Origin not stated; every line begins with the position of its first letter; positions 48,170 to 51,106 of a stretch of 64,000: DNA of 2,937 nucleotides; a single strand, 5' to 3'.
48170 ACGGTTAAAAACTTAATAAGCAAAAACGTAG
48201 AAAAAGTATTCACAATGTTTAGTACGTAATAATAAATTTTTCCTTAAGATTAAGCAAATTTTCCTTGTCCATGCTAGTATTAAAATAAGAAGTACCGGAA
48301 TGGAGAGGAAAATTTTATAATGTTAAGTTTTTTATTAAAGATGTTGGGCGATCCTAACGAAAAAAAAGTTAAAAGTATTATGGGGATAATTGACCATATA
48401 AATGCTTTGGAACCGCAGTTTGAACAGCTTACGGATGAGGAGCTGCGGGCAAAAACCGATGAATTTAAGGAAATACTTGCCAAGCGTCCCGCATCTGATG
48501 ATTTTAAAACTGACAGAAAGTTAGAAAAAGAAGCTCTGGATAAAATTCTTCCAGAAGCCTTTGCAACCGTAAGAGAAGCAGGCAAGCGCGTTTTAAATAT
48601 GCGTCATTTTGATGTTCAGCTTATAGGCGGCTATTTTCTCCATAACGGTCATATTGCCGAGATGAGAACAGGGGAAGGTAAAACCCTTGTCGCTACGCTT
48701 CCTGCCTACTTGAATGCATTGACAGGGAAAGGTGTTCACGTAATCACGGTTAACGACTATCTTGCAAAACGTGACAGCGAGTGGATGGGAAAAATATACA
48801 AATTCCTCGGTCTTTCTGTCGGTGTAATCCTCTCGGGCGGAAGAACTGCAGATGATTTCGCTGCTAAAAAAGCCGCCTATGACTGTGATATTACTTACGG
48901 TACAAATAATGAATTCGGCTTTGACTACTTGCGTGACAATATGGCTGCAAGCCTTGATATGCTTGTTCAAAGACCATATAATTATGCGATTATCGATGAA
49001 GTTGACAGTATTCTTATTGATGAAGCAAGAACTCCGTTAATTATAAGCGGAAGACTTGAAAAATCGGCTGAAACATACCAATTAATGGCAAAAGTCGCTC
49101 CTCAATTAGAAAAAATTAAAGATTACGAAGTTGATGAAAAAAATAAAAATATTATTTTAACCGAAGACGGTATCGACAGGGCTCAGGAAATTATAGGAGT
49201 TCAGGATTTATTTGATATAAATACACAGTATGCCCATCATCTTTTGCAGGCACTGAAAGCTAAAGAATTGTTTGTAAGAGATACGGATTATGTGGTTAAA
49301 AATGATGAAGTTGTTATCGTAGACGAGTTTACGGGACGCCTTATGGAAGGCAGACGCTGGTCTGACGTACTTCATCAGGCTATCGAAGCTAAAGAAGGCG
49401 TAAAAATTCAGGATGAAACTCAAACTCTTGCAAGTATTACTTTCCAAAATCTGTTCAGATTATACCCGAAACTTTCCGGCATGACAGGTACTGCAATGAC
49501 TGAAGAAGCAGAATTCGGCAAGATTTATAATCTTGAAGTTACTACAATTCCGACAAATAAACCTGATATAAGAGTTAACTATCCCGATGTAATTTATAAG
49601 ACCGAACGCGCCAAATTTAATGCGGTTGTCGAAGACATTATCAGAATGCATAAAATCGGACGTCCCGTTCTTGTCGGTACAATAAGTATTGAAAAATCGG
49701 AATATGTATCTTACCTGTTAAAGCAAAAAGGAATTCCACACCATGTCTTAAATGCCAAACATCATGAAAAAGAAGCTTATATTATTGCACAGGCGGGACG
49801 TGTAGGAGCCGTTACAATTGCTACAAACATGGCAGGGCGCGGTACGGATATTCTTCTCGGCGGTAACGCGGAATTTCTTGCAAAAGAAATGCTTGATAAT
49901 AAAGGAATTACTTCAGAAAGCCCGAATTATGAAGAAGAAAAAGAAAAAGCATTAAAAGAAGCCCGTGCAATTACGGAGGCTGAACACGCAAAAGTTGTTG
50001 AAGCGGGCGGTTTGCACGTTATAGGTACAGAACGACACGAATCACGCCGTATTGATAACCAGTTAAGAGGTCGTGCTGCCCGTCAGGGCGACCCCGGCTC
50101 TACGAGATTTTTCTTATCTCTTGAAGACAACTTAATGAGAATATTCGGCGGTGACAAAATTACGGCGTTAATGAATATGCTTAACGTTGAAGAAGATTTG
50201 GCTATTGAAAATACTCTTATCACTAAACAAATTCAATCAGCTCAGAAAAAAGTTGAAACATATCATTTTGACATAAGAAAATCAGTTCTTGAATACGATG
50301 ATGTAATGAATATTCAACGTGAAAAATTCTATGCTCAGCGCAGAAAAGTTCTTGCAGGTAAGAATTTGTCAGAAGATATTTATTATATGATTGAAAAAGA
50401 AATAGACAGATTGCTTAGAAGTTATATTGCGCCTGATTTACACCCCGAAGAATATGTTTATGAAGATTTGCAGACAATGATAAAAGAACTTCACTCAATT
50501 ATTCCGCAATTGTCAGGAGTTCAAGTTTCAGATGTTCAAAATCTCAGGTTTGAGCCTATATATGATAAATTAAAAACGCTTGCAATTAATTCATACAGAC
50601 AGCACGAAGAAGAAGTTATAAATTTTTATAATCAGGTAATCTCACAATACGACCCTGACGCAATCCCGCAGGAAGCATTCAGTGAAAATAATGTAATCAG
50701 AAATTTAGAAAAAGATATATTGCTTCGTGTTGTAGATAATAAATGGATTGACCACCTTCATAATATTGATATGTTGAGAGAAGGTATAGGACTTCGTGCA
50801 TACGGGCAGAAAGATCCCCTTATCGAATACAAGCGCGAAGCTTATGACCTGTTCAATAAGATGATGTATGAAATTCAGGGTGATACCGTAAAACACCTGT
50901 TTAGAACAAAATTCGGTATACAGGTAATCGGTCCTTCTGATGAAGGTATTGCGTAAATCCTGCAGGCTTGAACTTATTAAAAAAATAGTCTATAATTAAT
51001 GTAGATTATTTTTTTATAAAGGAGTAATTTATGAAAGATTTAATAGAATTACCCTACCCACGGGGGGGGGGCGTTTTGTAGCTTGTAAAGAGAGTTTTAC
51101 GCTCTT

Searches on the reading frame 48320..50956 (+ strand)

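Call 15: search_protein_families(library=pfam, proteins=[window:48320-50956:+], max_evalue=0.001)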
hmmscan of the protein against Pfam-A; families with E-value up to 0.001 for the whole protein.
window:48320-50956:+ (878 aa): 5 families
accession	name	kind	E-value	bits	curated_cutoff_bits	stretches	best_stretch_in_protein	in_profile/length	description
PF07517.20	SecA_DEAD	-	1.6e-126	421.9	24.6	1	7-399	3-289/290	SecA DEAD-like domain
PF21090.3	P-loop_SecA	-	1.2e-92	309.6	27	1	417-626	3-205/205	SecA P-loop domain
PF07516.18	SecA_SW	-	1.6e-60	205.1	26.7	1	628-863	1-199/200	SecA Wing and Scaffold domain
PF01043.26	SecA_PP_bind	-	1.3e-39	135.6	23.5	1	249-356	2-110/110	SecA preprotein cross-linking domain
PF00270.35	DEAD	-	1.4e-07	31.8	26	1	112-234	18-132/167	DEAD/DEAH box helicase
